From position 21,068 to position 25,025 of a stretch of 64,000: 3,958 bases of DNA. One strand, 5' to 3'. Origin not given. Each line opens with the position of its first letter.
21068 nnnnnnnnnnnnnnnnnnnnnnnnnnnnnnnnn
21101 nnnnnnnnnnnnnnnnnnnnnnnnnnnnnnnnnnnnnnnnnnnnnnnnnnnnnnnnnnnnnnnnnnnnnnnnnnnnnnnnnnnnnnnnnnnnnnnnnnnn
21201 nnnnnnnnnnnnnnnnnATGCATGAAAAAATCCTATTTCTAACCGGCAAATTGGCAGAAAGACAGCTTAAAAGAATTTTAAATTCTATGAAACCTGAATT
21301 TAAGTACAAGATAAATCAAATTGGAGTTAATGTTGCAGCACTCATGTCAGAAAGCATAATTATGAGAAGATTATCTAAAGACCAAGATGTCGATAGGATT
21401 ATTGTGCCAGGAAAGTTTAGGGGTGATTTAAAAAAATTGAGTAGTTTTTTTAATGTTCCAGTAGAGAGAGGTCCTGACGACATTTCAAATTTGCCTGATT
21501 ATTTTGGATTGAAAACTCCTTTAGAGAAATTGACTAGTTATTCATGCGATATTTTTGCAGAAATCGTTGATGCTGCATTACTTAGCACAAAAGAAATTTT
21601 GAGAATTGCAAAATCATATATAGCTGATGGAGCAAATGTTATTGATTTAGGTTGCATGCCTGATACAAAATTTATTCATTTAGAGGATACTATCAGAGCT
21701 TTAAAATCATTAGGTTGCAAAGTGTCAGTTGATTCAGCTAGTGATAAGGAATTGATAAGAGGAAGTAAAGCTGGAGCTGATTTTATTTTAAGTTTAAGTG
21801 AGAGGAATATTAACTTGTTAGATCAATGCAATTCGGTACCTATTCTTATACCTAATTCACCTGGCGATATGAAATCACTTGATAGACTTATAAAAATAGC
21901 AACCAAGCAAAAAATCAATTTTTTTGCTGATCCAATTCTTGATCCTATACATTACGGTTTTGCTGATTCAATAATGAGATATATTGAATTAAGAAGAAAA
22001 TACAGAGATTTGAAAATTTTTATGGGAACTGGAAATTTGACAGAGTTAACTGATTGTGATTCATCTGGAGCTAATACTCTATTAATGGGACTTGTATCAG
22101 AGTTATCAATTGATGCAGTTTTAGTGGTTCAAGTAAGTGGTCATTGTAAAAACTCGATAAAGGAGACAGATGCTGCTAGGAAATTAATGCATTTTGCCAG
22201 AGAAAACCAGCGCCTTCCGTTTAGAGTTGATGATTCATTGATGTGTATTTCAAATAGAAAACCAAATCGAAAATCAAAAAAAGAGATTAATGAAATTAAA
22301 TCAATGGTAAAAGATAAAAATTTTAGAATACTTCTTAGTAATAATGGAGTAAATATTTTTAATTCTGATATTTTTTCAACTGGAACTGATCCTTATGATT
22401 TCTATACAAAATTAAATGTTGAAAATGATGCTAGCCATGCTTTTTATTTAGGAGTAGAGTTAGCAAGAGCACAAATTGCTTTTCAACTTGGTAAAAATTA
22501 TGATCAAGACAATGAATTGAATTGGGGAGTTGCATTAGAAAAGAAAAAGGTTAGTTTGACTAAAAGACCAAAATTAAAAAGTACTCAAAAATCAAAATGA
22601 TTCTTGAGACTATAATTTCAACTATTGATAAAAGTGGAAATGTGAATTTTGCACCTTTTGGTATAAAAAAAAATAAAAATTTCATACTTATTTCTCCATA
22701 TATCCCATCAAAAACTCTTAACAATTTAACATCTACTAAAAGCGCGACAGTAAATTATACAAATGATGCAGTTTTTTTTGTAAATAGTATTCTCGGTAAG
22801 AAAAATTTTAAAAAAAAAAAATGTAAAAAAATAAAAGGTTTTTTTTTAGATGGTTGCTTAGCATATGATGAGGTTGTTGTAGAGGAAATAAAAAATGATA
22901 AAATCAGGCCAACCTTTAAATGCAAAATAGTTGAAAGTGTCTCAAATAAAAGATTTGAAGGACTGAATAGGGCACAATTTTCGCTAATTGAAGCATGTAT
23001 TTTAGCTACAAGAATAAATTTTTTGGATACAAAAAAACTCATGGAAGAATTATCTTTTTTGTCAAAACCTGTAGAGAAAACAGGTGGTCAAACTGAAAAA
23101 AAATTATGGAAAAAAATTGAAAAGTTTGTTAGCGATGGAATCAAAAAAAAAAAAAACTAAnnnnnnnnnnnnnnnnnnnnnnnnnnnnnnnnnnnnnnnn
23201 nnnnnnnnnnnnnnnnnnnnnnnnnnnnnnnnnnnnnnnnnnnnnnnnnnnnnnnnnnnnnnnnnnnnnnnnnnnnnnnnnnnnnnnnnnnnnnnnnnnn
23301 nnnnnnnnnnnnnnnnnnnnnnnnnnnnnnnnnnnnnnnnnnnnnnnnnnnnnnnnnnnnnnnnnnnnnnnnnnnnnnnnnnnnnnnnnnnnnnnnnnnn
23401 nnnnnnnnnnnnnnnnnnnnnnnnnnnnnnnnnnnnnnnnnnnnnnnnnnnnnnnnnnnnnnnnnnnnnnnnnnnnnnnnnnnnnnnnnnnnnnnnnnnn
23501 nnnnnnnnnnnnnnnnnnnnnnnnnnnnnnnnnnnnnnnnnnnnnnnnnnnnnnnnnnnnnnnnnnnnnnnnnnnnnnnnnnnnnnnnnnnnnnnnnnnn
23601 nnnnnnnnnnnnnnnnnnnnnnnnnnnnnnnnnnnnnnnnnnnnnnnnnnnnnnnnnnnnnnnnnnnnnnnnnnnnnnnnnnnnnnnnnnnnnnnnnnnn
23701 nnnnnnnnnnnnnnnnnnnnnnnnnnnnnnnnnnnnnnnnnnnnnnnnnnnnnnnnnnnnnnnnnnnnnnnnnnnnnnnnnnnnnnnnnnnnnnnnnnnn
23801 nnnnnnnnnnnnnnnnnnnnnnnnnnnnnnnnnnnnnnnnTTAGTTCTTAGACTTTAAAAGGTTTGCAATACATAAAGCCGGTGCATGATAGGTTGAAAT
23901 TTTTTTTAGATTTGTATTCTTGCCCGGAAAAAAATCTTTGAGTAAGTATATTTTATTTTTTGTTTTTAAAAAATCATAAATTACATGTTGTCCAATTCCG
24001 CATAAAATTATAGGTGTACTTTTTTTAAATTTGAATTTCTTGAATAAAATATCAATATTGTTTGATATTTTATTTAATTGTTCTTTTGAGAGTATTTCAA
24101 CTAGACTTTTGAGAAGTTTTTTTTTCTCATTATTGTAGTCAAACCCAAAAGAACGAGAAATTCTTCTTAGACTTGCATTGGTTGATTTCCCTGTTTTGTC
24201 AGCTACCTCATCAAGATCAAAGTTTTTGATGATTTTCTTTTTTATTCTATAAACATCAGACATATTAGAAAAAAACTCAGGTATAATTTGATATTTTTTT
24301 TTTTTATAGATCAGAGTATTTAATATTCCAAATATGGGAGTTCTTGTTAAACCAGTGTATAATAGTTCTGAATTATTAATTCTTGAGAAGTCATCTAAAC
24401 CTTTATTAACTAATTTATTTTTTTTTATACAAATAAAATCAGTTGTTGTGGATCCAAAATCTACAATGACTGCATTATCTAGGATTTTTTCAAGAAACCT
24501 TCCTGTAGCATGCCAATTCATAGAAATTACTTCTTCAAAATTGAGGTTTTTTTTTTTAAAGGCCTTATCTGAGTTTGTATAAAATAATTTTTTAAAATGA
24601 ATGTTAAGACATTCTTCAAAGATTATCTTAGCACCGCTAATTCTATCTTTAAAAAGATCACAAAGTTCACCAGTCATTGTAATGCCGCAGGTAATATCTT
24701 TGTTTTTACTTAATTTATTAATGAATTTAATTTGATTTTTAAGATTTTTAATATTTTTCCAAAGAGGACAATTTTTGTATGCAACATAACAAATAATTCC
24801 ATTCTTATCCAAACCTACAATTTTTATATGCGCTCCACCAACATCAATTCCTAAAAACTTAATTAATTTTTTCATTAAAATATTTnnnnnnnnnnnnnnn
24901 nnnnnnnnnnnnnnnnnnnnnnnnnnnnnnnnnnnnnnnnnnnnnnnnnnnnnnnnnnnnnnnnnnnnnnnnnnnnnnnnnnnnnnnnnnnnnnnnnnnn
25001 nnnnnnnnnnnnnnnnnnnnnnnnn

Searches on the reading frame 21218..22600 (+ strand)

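Call 18: search_protein_families(library=pfam, proteins=[window:21218-22600:+], max_evalue=0.00001)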
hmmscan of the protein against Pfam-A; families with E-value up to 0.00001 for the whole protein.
window:21218-22600:+ (460 aa): 2 families
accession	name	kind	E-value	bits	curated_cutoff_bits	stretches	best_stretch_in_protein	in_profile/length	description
PF20123.4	DUF6513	-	4e-33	114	23.9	1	3-87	1-86/86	Family of unknown function (DUF6513)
PF14251.12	PterinBD-DUF4346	-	4.2e-06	27.9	29.6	1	395-431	47-86/86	PterinBD-DUF4346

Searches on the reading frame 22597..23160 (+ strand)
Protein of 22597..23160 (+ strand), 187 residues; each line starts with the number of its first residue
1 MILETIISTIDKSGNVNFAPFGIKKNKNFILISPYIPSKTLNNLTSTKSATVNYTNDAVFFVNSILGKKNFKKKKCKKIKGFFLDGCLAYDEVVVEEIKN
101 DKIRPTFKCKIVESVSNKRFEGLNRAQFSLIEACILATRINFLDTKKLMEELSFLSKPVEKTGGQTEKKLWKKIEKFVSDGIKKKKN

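Call 18: search_protein_families(library=pfam, proteins=[window:22597-23160:+], max_evalue=0.00001)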
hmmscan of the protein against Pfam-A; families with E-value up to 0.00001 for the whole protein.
window:22597-23160:+ (187 aa): 2 families
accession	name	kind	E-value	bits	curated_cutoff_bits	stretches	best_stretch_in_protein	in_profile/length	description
PF04289.18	DUF447_N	-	3.5e-21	75.7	24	1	4-117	2-113/114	Protein of unknown function (DUF447) N-terminal domain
PF20766.2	DUF447_C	-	1.1e-13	51.4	24.8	1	124-176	1-53/53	Protein of unknown function (DUF447)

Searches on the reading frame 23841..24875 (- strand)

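Call 19: search_protein_families(library=pfam, proteins=[window:23841-24875:-], max_evalue=0.00001)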
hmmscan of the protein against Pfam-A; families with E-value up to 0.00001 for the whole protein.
window:23841-24875:- (344 aa): 0 families

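Call 22: search_protein_families(library=pfam, proteins=[window:23841-24875:-], max_evalue=1)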
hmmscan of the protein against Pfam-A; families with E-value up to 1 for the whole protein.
window:23841-24875:- (344 aa): 6 families
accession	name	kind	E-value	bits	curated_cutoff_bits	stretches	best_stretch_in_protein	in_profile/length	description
PF01968.24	Hydantoinase_A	-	6.9e-05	22.7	22.9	1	65-183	5-135/291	Hydantoinase/oxoprolinase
PF05378.19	Hydant_A_N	-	0.00033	20.9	25.2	1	136-159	2-21/176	Hydantoinase/oxoprolinase N-terminal region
PF01869.26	BcrAD_BadFG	-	0.0022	18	31.5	1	8-45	1-44/271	BadF/BadG/BcrA/BcrD ATPase family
PF25057.1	CUT_N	-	0.054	14.4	27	1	50-107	40-98/103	Cuticlin N-terminal domain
PF14450.12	FtsA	-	0.08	13.7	31.8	0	136-157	1-22/127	Cell division protein FtsA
PF22128.2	Alp7A_like_C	-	0.55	10.4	22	1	135-172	2-39/156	Alp7A C-terminal domain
